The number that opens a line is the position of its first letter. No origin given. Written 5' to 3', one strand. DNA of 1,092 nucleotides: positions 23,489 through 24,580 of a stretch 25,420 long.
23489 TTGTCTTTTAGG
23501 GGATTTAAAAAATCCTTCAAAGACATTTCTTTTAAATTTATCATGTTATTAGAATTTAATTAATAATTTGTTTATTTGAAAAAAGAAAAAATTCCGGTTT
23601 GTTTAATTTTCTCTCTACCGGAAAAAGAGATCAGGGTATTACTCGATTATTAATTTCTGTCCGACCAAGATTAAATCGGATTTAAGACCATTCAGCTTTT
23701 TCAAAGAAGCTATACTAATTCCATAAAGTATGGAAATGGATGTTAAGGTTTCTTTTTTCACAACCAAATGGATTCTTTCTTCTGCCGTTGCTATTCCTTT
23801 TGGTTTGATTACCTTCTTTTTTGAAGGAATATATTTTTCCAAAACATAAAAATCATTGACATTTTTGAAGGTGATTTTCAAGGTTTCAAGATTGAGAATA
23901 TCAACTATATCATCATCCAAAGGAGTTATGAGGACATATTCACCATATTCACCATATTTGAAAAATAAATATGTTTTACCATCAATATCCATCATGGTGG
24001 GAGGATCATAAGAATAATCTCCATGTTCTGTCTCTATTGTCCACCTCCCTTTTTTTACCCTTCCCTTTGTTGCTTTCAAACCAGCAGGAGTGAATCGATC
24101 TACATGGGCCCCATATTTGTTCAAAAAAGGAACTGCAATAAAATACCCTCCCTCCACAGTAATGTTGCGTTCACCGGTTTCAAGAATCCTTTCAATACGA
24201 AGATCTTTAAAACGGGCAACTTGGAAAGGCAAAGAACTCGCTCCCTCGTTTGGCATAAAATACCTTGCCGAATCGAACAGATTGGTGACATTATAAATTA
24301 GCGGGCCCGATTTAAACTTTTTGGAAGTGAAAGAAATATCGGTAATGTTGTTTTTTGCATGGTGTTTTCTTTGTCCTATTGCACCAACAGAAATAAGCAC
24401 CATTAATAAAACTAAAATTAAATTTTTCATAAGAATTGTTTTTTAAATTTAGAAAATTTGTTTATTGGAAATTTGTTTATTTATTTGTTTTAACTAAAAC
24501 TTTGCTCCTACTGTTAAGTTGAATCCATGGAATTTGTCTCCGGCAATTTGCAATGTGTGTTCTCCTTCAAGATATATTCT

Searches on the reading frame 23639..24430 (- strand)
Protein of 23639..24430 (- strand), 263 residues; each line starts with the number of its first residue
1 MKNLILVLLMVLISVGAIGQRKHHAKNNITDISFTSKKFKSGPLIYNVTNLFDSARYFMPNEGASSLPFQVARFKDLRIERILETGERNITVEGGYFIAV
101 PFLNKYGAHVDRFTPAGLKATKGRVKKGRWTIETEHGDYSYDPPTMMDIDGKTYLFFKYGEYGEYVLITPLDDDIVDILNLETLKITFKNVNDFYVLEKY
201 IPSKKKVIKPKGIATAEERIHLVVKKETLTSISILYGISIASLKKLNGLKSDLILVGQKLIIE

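Call 8: search_protein_families(library=pfam, proteins=[window:23639-24430:-], max_evalue=0.01)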
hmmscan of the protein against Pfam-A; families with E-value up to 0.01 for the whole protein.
window:23639-24430:- (263 aa): 1 family
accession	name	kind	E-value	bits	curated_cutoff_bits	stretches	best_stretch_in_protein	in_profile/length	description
PF01476.26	LysM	-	1.3e-10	41.5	20.9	1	221-262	1-42/43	LysM domain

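Call 9: search_protein_families(library=phrogs, proteins=[window:23639-24430:-], max_evalue=0.01)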
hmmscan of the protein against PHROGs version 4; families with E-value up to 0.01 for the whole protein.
window:23639-24430:- (263 aa): 7 families
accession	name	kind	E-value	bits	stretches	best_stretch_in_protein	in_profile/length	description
phrog_2742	-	lysis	7.7e-05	23.3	1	181-261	234-309/318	endolysin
phrog_1274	-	lysis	8.6e-05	23.4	1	213-251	18-56/70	lysM motif protein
phrog_14642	-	lysis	0.00014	22.4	1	218-262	26-70/215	endolysin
phrog_9611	-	lysis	0.0005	20.7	1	213-260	176-221/246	endolysin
phrog_291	-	lysis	0.00075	19.3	1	122-262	356-474/509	endolysin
phrog_5182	-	lysis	0.0065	17.1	1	202-260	201-260/321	endolysin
phrog_7348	-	lysis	0.0091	13.8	0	209-261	2095-2148/2564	endolysin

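Call 13: find_encoding_contigs(protein=window:23639-24430:-, flank=10000, max_places=10)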
Protein window:23639-24430:- (263 aa): 6 contigs read that carry it; 5 places shown.
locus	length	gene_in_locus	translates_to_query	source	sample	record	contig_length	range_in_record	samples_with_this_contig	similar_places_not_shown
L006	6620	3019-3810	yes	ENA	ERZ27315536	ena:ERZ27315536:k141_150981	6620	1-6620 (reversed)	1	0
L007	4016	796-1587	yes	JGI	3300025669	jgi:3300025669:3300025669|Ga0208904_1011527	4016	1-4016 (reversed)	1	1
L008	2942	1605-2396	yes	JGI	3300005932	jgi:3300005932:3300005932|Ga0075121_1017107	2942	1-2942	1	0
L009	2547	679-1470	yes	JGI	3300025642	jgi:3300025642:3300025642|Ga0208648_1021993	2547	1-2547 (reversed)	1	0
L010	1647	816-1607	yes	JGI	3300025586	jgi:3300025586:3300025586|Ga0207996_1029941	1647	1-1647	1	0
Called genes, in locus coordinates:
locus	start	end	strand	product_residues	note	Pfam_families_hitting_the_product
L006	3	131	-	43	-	?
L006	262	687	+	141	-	-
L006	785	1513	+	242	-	-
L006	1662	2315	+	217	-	-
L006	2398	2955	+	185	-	-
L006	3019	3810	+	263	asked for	PF01476:LysM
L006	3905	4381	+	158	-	-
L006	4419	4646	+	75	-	-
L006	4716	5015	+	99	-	-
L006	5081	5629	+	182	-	-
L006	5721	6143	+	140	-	-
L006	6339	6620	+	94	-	?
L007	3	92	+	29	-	?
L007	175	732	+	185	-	-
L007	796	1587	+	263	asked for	PF01476:LysM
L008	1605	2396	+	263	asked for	PF01476:LysM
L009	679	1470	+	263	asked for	PF01476:LysM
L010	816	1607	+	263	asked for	PF01476:LysM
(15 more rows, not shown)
